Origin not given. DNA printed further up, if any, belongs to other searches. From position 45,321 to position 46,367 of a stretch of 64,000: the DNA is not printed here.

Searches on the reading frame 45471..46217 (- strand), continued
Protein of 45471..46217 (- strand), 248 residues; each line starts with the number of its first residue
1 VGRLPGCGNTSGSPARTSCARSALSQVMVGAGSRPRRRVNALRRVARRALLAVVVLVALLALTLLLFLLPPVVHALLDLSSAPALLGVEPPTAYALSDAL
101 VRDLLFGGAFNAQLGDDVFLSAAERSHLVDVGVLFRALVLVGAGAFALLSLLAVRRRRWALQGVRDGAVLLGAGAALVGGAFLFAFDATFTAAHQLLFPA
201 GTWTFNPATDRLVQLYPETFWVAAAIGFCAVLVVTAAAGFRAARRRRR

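Call 74: find_related_loci(query=A7, collection=metagenome_contigs, flank=4000)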
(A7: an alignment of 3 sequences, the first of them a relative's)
Query A7 (219 aa) in metagenome_contigs; peptide patterns used: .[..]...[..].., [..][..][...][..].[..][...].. (x = any residue, [..] = any of these).
589 stretches matched a pattern; 313 encode a relative of the query (tblastn E <= 1e-3); the best 80 are kept; 80 distinct loci.
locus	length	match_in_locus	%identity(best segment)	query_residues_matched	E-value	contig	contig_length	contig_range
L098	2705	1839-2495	95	1-219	1e-142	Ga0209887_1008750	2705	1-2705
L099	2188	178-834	94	1-219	7e-144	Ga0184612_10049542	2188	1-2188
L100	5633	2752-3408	93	1-219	8e-135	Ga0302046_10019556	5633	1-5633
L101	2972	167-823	95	1-219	6e-140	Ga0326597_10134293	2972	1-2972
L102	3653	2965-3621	94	1-219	3e-138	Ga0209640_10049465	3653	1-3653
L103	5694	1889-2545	92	1-219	1e-133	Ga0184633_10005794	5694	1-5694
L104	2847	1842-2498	93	1-219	2e-138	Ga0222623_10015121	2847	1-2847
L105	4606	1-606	97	18-219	2e-127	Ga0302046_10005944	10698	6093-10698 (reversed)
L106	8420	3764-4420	87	1-219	4e-125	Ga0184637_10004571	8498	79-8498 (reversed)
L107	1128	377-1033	83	1-219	7e-131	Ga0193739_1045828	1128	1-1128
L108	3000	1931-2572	76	1-214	2e-99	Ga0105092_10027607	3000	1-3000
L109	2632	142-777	72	4-214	2e-96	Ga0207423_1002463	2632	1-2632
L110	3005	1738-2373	72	4-214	5e-95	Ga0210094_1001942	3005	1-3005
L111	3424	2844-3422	71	4-195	3e-88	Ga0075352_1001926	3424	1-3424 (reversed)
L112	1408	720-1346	46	3-211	6e-50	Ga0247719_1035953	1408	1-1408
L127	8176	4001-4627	39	3-212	7e-38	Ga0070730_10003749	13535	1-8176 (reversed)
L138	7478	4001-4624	38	3-211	1e-35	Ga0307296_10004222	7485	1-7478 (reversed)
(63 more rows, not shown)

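Call 78: search_protein_families(library=pfam, proteins=[L138:3595-3972:+, L100:2340-2705:+, L138:1989-3320:+, L127:3180-3950:+], max_evalue=0.001)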
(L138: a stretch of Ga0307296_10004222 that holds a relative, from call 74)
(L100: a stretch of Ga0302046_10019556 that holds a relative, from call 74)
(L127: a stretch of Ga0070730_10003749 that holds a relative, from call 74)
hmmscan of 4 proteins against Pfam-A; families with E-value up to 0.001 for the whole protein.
L138:3595-3972:+ (125 aa): 1 family
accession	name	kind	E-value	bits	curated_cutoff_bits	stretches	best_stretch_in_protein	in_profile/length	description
PF04020.18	Phage_holin_4_2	-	1.4e-27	96.8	28.8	1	1-108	1-103/105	Mycobacterial 4 TMS phage holin, superfamily IV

L100:2340-2705:+ (121 aa): 1 family
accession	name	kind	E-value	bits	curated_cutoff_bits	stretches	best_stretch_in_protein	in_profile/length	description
PF04020.18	Phage_holin_4_2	-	2.9e-28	99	28.8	1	1-109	1-104/105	Mycobacterial 4 TMS phage holin, superfamily IV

L138:1989-3320:+ (443 aa): 2 families
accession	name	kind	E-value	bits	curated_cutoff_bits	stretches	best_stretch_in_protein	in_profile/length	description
PF01979.26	Amidohydro_1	-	4.2e-61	207.5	25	1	67-434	2-343/345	Amidohydrolase family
PF07969.17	Amidohydro_3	-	6e-21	75.9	29.7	1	105-434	151-469/472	Amidohydrolase family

L127:3180-3950:+ (256 aa): 1 family
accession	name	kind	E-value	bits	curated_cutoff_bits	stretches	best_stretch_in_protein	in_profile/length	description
PF04020.18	Phage_holin_4_2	-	3.3e-26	92.4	28.8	1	131-241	1-105/105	Mycobacterial 4 TMS phage holin, superfamily IV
